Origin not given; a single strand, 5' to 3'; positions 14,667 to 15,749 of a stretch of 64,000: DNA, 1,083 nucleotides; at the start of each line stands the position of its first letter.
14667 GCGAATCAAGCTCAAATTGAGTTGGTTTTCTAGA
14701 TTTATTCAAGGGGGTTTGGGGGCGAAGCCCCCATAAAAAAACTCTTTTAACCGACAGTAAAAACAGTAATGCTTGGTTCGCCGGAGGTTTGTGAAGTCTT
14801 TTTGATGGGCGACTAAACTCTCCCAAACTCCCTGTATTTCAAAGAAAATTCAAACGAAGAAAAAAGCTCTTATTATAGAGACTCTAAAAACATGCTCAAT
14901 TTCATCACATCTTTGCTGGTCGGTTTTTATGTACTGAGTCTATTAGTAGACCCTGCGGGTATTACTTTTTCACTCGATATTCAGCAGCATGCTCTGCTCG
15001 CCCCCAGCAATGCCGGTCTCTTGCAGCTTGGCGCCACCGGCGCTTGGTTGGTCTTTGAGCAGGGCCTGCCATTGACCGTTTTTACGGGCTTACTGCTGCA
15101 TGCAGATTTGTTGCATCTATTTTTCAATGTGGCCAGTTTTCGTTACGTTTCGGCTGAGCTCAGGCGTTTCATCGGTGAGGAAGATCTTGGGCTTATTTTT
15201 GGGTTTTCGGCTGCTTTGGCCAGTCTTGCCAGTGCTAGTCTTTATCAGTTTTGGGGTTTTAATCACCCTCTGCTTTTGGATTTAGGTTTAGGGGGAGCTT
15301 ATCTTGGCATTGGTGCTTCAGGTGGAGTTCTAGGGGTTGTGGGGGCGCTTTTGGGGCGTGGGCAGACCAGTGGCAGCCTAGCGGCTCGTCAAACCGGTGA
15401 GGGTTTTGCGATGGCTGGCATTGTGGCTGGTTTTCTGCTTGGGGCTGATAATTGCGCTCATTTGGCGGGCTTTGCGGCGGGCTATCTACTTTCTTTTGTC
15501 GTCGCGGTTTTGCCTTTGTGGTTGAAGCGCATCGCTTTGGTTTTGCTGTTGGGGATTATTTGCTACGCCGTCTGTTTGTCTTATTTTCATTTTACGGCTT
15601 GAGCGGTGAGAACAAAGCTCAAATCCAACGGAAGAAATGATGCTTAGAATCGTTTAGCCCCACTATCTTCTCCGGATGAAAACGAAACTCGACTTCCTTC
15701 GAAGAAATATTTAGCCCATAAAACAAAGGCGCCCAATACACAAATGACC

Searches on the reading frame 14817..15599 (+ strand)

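Call 66: search_protein_families(library=pfam, proteins=[window:14817-15599:+], max_evalue=0.00001)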
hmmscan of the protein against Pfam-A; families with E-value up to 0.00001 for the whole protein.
window:14817-15599:+ (261 aa): 1 family
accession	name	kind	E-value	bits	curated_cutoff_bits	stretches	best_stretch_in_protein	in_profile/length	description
PF01694.28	Rhomboid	-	1.7e-13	51.5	22.6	1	87-229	6-140/143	Rhomboid domain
